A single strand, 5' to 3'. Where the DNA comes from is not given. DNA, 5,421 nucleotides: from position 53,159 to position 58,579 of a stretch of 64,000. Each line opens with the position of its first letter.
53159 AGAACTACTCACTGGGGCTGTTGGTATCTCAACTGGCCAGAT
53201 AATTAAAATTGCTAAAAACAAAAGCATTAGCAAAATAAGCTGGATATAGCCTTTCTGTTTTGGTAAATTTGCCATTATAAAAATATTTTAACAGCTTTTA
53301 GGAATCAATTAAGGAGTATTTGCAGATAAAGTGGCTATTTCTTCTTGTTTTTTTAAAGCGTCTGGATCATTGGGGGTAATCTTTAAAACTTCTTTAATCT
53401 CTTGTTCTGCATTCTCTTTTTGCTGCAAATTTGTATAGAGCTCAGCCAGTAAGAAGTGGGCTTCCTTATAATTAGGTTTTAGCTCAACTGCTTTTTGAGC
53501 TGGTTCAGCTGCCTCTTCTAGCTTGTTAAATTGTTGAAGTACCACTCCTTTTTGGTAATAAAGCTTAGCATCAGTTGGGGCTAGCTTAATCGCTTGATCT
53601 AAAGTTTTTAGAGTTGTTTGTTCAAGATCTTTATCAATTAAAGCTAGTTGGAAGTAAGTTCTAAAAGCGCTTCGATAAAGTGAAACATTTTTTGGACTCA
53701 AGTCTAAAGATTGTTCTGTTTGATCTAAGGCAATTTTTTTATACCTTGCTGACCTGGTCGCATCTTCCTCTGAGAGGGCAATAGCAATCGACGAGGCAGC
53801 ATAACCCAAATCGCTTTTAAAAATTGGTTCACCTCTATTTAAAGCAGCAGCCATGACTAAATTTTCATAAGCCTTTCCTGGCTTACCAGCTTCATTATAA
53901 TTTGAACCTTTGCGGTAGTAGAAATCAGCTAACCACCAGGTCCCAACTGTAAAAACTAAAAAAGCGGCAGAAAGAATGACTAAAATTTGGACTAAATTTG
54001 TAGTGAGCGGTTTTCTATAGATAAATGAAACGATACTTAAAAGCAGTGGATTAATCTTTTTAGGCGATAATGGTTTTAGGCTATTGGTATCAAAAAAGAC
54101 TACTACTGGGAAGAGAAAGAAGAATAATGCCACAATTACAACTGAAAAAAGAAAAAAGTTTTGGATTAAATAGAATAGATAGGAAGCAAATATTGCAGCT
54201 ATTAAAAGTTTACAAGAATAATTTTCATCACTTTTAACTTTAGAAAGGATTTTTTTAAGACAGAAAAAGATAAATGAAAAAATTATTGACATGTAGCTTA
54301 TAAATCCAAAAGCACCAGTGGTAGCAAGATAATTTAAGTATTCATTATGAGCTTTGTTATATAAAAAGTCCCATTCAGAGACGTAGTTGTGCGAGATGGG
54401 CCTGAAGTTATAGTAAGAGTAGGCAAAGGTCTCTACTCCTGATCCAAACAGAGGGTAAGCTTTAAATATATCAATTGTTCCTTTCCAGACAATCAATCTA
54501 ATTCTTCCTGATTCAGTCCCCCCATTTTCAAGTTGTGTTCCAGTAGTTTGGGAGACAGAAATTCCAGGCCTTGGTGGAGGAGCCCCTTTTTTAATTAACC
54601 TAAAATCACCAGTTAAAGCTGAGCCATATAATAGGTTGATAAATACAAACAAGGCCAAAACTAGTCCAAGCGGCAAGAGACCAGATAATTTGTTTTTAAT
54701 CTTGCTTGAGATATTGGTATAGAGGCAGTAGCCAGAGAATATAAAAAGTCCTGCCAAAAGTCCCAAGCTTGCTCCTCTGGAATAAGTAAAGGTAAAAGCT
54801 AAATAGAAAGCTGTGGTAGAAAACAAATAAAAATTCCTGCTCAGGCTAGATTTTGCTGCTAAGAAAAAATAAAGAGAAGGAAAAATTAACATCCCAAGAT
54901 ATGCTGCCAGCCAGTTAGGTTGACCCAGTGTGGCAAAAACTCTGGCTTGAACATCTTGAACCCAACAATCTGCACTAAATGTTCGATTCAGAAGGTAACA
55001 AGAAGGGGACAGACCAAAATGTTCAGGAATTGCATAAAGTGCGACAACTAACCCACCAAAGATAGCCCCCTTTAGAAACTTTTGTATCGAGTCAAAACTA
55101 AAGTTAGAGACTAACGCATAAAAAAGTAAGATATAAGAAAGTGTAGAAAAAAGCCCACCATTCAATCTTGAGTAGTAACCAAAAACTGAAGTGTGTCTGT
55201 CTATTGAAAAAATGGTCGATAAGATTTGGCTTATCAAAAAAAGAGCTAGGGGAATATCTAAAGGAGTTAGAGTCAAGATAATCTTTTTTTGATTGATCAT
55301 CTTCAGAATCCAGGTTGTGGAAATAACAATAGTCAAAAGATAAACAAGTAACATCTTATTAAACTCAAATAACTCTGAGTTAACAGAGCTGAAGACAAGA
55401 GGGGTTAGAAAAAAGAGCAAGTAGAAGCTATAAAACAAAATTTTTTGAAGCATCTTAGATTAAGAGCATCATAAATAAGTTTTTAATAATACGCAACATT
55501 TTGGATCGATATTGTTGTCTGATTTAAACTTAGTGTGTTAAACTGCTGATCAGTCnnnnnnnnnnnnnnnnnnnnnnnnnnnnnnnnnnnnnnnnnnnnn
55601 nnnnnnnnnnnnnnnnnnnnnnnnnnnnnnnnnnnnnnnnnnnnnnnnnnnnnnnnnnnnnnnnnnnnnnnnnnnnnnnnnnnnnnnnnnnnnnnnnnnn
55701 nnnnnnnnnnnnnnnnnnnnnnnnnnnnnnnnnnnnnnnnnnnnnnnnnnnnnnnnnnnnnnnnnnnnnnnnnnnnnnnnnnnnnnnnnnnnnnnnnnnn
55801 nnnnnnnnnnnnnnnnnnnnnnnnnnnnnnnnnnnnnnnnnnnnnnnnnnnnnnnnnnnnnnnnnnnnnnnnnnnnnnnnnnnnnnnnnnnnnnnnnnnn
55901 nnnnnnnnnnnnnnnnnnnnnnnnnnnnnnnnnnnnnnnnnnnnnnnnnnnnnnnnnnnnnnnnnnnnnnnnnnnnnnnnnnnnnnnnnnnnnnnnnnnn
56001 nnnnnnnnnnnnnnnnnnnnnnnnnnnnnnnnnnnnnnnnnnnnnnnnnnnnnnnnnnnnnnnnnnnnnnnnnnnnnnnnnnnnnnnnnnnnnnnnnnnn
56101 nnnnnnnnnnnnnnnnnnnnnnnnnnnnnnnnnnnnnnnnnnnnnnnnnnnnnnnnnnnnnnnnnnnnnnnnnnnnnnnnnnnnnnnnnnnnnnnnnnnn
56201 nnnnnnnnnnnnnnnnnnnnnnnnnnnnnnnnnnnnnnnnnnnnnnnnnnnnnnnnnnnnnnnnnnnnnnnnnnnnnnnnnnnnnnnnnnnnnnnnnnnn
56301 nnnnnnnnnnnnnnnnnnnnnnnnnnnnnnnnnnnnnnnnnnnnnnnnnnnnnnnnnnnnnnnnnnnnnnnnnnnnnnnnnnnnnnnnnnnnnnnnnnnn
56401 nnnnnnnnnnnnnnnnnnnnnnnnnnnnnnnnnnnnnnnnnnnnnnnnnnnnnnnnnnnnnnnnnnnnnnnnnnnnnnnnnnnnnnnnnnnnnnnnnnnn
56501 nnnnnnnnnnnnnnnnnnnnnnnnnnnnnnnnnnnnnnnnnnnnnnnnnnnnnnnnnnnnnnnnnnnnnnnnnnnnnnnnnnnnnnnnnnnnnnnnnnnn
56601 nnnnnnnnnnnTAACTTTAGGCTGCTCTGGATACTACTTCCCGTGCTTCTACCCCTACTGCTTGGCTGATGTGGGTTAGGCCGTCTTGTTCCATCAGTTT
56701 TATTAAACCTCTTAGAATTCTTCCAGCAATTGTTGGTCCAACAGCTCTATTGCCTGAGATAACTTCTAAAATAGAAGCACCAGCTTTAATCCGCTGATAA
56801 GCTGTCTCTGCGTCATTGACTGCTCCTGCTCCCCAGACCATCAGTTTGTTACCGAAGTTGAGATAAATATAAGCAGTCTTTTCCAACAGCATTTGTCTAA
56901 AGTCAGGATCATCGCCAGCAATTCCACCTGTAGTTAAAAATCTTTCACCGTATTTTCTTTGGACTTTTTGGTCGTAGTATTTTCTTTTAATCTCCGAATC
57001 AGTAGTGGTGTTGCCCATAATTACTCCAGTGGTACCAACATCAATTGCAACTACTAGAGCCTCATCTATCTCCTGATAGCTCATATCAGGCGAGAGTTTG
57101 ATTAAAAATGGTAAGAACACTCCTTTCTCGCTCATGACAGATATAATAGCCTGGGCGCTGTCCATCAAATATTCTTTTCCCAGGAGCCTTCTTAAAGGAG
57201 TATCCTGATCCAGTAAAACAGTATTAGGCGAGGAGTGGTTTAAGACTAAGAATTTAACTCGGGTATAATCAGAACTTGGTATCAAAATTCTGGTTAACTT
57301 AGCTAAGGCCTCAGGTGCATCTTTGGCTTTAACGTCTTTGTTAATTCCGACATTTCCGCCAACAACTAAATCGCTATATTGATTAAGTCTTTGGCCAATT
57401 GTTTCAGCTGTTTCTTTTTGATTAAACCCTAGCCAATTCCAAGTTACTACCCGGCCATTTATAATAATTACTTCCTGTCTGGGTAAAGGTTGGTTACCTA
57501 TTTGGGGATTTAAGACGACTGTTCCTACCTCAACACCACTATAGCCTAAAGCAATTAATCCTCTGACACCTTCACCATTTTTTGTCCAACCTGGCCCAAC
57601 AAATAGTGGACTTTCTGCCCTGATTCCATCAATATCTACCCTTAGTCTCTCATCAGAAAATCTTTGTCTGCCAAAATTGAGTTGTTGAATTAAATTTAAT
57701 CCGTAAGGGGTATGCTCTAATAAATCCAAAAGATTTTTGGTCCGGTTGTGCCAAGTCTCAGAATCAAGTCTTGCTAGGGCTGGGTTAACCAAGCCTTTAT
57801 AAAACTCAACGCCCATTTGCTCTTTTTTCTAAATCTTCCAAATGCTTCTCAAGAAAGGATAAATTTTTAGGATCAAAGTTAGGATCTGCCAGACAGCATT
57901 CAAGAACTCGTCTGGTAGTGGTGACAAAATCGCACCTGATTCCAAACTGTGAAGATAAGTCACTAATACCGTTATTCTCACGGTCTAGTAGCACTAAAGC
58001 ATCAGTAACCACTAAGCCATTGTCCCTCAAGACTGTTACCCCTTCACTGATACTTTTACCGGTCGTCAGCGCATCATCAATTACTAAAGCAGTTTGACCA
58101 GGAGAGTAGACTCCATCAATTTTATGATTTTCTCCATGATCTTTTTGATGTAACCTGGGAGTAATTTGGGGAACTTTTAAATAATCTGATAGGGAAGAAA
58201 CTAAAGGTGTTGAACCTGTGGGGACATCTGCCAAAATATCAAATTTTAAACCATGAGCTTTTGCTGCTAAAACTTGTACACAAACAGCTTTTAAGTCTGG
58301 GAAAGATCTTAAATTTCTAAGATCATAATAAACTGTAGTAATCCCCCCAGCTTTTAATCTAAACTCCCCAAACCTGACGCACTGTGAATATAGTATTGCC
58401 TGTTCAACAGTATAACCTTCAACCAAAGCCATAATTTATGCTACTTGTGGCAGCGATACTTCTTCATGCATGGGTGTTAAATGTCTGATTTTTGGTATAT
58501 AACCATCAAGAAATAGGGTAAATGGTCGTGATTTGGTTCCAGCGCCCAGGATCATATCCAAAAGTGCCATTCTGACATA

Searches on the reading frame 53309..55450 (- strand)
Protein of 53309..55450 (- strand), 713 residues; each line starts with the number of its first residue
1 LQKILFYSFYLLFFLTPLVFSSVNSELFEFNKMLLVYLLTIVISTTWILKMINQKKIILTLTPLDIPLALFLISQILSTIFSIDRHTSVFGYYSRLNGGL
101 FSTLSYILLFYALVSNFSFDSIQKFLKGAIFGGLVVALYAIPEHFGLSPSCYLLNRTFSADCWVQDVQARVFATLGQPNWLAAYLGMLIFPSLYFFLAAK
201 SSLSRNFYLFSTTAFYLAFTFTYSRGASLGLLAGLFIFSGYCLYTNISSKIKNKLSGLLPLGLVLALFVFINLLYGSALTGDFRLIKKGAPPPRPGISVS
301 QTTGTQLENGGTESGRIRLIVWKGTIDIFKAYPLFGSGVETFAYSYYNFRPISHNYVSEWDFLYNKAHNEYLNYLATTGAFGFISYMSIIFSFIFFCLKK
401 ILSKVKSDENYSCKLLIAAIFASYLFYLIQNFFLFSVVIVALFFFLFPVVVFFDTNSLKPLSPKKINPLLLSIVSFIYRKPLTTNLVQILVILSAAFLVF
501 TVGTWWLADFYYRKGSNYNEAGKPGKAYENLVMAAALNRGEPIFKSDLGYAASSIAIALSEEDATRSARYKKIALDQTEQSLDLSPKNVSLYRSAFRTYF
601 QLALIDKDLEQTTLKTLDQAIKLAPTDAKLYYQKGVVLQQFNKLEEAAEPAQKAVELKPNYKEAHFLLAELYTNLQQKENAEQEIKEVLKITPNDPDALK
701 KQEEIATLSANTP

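Call 50: search_protein_families(library=pfam, proteins=[window:53309-55450:-], max_evalue=0.0001)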
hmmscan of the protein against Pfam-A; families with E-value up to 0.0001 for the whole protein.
window:53309-55450:- (713 aa): 10 families
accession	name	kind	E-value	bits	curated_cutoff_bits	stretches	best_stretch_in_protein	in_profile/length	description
PF04932.20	Wzy_C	-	5.8e-16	59.1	31.7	1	217-386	8-148/149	O-Antigen ligase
PF13431.12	TPR_17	-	8.4e-11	41.7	24.4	0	617-647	2-32/34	Tetratricopeptide repeat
PF13181.12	TPR_8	-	4.8e-10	39.2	25.7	0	663-695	2-34/34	Tetratricopeptide repeat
PF00515.34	TPR_1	-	6.2e-08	32.6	27.8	0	628-661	1-34/34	Tetratricopeptide repeat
PF14559.12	TPR_19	-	8.7e-08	32.8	25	1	643-699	6-62/68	Tetratricopeptide repeat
PF13414.12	TPR_11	-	2.2e-07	30.9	26.8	0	642-674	8-40/42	TPR repeat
PF13432.12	TPR_16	-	3.8e-07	30.9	32.7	0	632-696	1-65/65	Tetratricopeptide repeat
PF07719.23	TPR_2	-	1.3e-06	28.5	27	0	663-695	2-34/34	Tetratricopeptide repeat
PF13428.12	TPR_14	-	1.2e-05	25.9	23.5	0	663-700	2-39/44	Tetratricopeptide repeat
PF13371.12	TPR_9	-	0.0001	22.7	35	0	611-666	12-67/73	Tetratricopeptide repeat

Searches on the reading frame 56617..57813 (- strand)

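Call 50: search_protein_families(library=pfam, proteins=[window:56617-57813:-], max_evalue=0.0001)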
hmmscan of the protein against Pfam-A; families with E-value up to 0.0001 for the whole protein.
window:56617-57813:- (398 aa): 1 family
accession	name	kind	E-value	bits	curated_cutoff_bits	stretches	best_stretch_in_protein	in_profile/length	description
PF01180.27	DHO_dh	-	8.7e-29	101.1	27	1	57-374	2-291/291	Dihydroorotate dehydrogenase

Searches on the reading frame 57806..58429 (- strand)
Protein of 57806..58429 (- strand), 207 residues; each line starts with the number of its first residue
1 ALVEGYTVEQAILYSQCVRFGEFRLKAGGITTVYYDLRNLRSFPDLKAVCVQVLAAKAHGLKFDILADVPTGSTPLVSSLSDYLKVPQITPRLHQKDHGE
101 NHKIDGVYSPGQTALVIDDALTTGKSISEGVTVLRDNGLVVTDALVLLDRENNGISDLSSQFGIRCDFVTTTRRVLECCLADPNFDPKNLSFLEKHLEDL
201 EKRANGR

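Call 51: search_protein_families(library=pfam, proteins=[window:57806-58429:-], max_evalue=0.0001)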
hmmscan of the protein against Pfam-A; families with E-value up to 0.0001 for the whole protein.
window:57806-58429:- (207 aa): 1 family
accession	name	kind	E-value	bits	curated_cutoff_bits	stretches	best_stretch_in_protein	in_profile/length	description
PF00156.33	Pribosyltran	-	2.6e-05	24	26.3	1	58-149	22-125/158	Phosphoribosyl transferase domain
